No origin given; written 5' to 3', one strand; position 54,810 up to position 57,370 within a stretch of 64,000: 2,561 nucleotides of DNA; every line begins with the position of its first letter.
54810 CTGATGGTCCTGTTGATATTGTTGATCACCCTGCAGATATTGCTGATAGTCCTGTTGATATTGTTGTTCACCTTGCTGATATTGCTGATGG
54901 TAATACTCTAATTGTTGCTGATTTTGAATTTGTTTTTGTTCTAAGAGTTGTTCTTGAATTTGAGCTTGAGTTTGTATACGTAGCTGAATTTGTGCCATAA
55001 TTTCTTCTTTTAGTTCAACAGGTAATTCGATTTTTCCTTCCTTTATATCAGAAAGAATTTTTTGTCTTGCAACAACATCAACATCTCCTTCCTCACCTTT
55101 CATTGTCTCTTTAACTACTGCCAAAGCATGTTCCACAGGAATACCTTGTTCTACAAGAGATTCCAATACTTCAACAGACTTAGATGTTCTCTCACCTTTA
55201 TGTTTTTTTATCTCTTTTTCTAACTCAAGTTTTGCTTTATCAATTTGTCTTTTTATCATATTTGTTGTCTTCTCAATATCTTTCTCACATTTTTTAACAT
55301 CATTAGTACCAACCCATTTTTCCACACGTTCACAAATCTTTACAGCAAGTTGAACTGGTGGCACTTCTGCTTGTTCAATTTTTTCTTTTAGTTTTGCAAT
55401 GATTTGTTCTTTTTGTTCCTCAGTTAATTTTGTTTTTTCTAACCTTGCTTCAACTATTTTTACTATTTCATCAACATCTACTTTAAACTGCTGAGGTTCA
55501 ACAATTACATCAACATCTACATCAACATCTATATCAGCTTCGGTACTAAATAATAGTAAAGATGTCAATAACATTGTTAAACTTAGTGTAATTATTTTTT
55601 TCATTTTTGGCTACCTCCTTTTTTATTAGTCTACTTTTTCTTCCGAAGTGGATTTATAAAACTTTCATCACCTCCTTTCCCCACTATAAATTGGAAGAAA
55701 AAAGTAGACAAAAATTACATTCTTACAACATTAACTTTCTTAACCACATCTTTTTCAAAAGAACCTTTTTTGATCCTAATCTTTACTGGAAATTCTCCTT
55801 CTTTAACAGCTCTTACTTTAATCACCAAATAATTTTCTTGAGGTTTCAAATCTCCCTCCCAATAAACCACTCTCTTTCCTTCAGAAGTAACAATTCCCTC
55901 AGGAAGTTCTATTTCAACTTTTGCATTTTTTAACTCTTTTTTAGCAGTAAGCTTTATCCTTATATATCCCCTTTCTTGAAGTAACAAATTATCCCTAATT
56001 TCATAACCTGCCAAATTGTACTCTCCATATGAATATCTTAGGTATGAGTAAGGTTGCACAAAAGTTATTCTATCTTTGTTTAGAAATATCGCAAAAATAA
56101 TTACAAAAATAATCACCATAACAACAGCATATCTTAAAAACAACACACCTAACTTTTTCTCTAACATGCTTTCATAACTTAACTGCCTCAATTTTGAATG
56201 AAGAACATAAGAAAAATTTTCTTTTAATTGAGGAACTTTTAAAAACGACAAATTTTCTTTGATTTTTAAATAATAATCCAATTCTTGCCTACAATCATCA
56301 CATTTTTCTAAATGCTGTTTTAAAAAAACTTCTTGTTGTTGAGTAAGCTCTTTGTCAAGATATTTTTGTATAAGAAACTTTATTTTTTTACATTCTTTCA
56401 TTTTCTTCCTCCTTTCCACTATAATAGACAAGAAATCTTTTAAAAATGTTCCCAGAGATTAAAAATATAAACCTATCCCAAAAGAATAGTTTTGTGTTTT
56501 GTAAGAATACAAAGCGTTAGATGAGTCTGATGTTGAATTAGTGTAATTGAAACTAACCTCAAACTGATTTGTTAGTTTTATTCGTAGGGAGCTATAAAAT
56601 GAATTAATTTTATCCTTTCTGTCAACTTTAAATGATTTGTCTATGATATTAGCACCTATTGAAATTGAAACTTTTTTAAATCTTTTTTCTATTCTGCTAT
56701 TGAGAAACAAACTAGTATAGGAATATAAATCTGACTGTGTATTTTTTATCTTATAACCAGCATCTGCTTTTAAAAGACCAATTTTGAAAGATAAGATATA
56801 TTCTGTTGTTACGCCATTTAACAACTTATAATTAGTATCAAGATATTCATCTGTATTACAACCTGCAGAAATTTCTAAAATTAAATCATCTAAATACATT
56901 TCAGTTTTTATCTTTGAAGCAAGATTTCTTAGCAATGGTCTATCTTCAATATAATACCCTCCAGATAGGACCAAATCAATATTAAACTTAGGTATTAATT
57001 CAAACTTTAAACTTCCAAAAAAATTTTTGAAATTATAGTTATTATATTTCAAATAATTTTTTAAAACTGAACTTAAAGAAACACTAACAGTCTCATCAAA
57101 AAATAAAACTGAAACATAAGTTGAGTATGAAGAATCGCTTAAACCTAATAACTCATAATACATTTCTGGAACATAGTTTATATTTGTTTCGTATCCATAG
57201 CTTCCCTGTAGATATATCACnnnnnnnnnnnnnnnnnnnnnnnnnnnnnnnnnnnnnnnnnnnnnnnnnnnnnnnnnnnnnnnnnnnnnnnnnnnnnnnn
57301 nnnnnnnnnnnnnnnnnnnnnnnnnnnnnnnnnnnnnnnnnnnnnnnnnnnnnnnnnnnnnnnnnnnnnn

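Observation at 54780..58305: Four-gene envelope module: ECF sigma, TPR plus OM beta-barrel fusion, zinc anti-sigma and secreted Q/Y-repeat coiled-coil protein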

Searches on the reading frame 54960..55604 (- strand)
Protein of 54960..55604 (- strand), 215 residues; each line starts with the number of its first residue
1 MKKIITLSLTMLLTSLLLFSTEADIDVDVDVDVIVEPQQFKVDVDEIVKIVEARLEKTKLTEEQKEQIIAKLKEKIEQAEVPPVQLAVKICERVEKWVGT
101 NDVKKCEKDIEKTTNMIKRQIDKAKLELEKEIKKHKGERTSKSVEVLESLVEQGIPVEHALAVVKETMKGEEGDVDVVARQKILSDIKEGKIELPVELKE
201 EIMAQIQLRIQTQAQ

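Call 54: find_homologous_proteins(query=A10, max_evalue=0.01)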
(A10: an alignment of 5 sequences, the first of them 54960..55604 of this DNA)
Query A10 (5 sequences) (215 aa, profile of the alignment): 14 proteins with E <= 0.01 among 8000 candidates.
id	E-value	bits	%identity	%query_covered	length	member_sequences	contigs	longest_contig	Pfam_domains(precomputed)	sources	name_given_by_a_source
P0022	4.0e-110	385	58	84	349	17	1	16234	-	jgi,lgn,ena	-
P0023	5.7e-107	374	58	84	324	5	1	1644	-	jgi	jgi:hypothetical protein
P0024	1.0e-106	373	57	84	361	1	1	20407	-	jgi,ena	-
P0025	4.0e-106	371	64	84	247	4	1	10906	-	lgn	-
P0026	4.5e-105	368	52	100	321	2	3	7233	-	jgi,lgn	-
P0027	2.5e-94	333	94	100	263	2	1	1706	-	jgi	-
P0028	9.9e-93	328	52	94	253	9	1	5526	-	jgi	-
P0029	1.7e-89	317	53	100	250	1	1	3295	-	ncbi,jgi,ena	-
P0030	1.9e-52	196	63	55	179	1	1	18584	-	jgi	jgi:hypothetical protein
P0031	2.0e-52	196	56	55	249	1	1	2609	-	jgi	jgi:murein DD-endopeptidase MepM/ murein hydrolase activator NlpD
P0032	3.1e-50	189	43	99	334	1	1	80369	-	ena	-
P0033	6.7e-50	188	40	98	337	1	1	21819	-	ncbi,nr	ncbi:MAG: hypothetical protein N2643_00310 [Endomicrobia bacterium]|nr:hypothetical protein [Endomic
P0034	7.9e-48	181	40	99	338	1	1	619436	-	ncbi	-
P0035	1.1e-40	157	34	83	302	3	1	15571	-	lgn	-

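Call 55: find_encoding_contigs(protein=P0034, flank=6000, max_places=2)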
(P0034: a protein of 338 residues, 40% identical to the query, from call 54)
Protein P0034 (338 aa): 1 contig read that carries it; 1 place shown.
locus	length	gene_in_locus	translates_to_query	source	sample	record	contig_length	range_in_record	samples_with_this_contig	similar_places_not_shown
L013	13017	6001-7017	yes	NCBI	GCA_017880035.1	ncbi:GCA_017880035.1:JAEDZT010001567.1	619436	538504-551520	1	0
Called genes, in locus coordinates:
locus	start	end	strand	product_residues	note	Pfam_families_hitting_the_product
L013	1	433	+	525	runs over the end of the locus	PF01590:GAF, PF13185:GAF_2, PF13492:GAF_3, PF00512:HisKA, PF02518:HATPase_c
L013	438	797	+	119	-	PF00072:Response_reg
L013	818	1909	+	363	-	PF00990:GGDEF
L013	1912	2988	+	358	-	PF04552:Sigma54_DBD (weak)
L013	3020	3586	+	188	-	PF12645:HTH_16 (weak), PF04542:Sigma70_r2, PF08281:Sigma70_r4_2, PF04545:Sigma70_r4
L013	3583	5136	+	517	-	PF07719:TPR_2 (faint), PF12895:ANAPC3 (weak), PF13174:TPR_6 (faint), PF13181:TPR_8 (faint), PF14559:TPR_19 (faint), PF13424:TPR_12 (weak), PF14853:Fis1_TPR_C (faint), PF00515:TPR_1 (weak)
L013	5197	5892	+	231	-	-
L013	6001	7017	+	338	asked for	-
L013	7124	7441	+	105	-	-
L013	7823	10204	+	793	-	PF00317:Ribonuc_red_lgN, PF02867:Ribonuc_red_lgC, PF12637:TSCPD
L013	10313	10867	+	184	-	PF22769:DCD, PF00692:dUTPase (weak)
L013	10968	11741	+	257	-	PF12728:HTH_17 (weak), PF01555:N6_N4_Mtase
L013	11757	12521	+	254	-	-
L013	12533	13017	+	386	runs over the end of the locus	PF01070:FMN_dh, PF00478:IMPDH, PF03060:NMO (weak)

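Call 56: find_encoding_contigs(protein=P0035, flank=6000, max_places=2)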
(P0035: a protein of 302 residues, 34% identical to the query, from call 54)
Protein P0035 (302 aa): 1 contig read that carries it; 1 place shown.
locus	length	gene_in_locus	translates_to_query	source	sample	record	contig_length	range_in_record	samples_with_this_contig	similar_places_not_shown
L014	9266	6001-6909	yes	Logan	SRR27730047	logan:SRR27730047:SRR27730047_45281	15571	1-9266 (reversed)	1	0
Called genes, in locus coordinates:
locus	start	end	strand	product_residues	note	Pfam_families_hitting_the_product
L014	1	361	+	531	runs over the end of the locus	PF01590:GAF, PF13185:GAF_2, PF13492:GAF_3, PF00512:HisKA, PF02518:HATPase_c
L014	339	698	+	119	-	PF00072:Response_reg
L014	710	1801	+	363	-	PF11849:DUF3369 (weak), PF00990:GGDEF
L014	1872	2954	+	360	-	PF04552:Sigma54_DBD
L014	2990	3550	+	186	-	PF12645:HTH_16 (weak), PF04542:Sigma70_r2, PF08281:Sigma70_r4_2, PF04545:Sigma70_r4 (weak)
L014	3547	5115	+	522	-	PF12895:ANAPC3 (faint), PF13432:TPR_16 (faint), PF00515:TPR_1 (faint), PF07719:TPR_2 (faint), PF13174:TPR_6 (faint), PF13181:TPR_8 (faint), PF13424:TPR_12 (faint), PF14853:Fis1_TPR_C (weak)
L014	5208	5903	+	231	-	-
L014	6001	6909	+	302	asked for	-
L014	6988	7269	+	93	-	-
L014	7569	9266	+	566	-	?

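Call 57: find_encoding_contigs(protein=P0032, flank=6000, max_places=2)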
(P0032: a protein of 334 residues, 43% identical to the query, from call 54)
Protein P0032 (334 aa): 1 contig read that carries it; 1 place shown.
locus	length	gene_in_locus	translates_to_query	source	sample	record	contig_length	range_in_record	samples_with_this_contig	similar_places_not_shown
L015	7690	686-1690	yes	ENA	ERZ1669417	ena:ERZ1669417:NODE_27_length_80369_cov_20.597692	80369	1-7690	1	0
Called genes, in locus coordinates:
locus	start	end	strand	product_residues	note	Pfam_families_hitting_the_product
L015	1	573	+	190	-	?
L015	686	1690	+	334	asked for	-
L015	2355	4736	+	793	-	PF00317:Ribonuc_red_lgN, PF02867:Ribonuc_red_lgC, PF12637:TSCPD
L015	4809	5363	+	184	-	PF22769:DCD, PF00692:dUTPase (weak)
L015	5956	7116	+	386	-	PF01070:FMN_dh, PF00478:IMPDH, PF03060:NMO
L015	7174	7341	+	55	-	PF05635:23S_rRNA_IVP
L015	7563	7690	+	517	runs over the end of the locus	PF00117:GATase, PF07722:Peptidase_C26, PF02540:NAD_synthase (faint), PF00958:GMP_synt_C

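Call 76: search_solved_structures(query=A10, max_evalue=10)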
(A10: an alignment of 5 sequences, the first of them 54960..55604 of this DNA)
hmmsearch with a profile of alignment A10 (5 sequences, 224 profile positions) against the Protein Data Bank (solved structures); distinct sequences matched with E-value up to 10: 11.
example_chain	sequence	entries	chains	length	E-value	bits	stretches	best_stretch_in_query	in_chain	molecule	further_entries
8tzm_A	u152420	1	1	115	0.096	15.3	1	33-85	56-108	Type I site-specific deoxyribonuclease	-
9k1l_B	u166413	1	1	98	0.12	15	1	44-94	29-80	Sterile alpha motif domain-containing protein 12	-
7k58_O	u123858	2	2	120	0.32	13.6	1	57-117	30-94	Dynein light chain 2A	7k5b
2jpq_A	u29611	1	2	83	0.38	13.3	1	64-139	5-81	UPF0352 protein VP2129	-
6zyw_N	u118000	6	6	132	0.4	13.3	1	57-116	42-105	Dynein light chain 2A | Dynein light chain Tctex_a (LC2A)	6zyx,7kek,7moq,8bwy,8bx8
6hcv_A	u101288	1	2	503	1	11.9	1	41-88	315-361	Lysine--tRNA ligase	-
4h02_A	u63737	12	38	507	1.1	11.9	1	41-88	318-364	Lysyl-tRNA synthetase | Lysine--tRNA ligase | Lysine-tRNA ligase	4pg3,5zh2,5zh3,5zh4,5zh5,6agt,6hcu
4ycv_A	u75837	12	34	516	1.1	11.8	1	41-88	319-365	Lysine--tRNA ligase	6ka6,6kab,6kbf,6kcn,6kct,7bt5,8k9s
3hgk_E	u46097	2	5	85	1.5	11.4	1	152-199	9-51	Effector protein hopAB2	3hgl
9e78_2L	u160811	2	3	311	1.6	11.3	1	144-175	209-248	DMIP8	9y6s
7bqs_A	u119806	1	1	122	1.9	11.1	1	76-169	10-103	Nomur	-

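Call 98: find_encoding_contigs(protein=P0033, flank=6000, max_places=2)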
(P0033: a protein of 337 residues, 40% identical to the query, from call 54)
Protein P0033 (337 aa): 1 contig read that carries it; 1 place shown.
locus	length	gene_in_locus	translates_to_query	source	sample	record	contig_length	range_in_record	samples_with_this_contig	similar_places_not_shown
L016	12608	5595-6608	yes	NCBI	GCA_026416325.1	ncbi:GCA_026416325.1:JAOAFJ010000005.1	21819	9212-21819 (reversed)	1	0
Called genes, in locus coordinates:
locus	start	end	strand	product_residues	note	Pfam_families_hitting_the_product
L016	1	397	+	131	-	PF00072:Response_reg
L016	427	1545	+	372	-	PF00990:GGDEF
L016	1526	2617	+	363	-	PF04552:Sigma54_DBD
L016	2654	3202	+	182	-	PF04542:Sigma70_r2, PF08281:Sigma70_r4_2, PF04545:Sigma70_r4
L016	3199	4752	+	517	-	PF12895:ANAPC3 (faint), PF13181:TPR_8 (faint), PF13432:TPR_16 (faint), PF21033:RMD1-3 (faint), PF13424:TPR_12 (faint), PF00515:TPR_1 (faint), PF07719:TPR_2 (faint), PF13174:TPR_6 (faint)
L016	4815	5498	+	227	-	-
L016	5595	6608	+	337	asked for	-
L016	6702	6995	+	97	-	-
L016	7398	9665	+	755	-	PF00317:Ribonuc_red_lgN, PF02867:Ribonuc_red_lgC, PF12637:TSCPD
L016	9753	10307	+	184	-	PF22769:DCD, PF00692:dUTPase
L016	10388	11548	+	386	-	PF00478:IMPDH, PF03060:NMO (weak), PF01070:FMN_dh (weak)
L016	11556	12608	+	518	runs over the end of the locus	PF00117:GATase, PF07722:Peptidase_C26, PF02540:NAD_synthase (faint), PF00958:GMP_synt_C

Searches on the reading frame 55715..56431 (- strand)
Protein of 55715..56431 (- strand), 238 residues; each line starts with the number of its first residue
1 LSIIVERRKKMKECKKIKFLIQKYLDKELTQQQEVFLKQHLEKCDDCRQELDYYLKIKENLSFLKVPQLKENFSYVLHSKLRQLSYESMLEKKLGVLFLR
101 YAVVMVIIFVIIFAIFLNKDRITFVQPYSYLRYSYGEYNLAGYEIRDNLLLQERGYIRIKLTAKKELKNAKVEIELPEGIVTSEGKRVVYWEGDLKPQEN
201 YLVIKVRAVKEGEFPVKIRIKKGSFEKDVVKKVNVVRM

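Call 3: search_protein_families(library=pfam, proteins=[window:55715-56431:-], max_evalue=0.01)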
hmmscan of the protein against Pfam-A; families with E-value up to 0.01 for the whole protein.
window:55715-56431:- (238 aa): 1 family
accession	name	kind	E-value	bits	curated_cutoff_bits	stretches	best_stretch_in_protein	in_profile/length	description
PF13490.11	zf-HC2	-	1.2e-07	32.1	22.2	1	14-48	1-35/35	Putative zinc-finger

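Call 4: search_protein_families(library=ncbifam, proteins=[window:55715-56431:-], max_evalue=0.01)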
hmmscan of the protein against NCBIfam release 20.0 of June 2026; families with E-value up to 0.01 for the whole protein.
window:55715-56431:- (238 aa): 2 families
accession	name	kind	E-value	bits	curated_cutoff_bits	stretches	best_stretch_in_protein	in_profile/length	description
NF052368.1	antisigmaE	subfamily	3.3e-07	30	50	1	11-49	1-39/48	anti-sigma factor family protein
TIGR03988.1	antisig_RsrA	equivalog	7.1e-07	29.2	62.5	1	14-59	2-47/77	mycothiol system anti-sigma-R factor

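Call 40: search_protein_families(library=pfam, proteins=[window:55718-56401:-], max_evalue=10)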
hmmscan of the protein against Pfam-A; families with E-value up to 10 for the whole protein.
window:55718-56401:- (228 aa): 2 families
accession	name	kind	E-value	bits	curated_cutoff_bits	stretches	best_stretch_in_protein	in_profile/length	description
PF13490.11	zf-HC2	-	1.1e-07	32.2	22.2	1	4-38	1-35/35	Putative zinc-finger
PF24219.2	DUF7438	-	3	8.7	25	1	5-45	7-54/57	Family of unknown function (DUF7438)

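Call 49: find_related_loci(query=A8, collection=metagenome_contigs, flank=5000)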
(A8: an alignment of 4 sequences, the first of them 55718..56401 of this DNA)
Query A8 (228 aa) in metagenome_contigs; peptide patterns used: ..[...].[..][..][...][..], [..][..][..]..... (x = any residue, [..] = any of these).
600 stretches matched a pattern (row limit reached: there are more); 4 encode a relative of the query (tblastn E <= 1e-3); 4 distinct loci.
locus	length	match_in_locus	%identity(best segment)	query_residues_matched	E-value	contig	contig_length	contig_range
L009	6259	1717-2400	100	1-228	1e-150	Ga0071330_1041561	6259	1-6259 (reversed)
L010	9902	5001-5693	63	1-228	4e-97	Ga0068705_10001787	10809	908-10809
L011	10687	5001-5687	61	1-228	3e-88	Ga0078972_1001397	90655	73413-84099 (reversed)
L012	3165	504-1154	61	1-216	3e-84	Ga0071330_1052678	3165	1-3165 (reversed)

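Call 77: search_solved_structures(query=A8, max_evalue=10)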
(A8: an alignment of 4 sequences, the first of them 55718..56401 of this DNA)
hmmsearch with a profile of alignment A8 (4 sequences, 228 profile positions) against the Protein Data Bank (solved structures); distinct sequences matched with E-value up to 10: 1.
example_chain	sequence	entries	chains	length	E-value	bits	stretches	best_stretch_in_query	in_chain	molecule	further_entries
5wuq_C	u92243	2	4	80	1.4e-05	28.1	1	5-64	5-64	Anti-sigma-W factor RsiW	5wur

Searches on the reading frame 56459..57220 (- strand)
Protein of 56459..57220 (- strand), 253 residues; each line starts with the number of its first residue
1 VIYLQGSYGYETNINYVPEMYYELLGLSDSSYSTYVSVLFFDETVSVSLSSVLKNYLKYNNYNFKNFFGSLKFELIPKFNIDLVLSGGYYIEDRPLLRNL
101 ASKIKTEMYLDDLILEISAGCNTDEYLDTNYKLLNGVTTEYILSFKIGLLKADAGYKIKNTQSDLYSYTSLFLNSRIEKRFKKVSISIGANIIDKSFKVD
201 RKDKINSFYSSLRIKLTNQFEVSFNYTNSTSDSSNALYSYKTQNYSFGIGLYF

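Call 36: search_protein_representatives(protein=window:56459-57220:-)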
Query: 253 residues. Proteins with E-value up to 0.001 (for the whole library): 3; up to 1e-10: 2; up to 1e-30: 2. The best 3 are listed.
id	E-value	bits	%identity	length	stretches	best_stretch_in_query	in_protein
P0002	1.3e-141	486.3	92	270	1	1-253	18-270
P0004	1.0e-69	251.0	51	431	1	3-253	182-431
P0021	4.2e-06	42.8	28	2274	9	85-163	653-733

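Call 40: search_protein_families(library=pfam, proteins=[window:56462-57220:-], max_evalue=10)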
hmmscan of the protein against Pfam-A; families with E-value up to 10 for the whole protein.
window:56462-57220:- (253 aa): 1 family
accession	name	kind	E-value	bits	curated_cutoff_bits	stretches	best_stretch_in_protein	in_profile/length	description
PF10082.15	BBP2_2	-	0.014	14.7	23.7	1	116-249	235-374/378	Putative beta-barrel porin 2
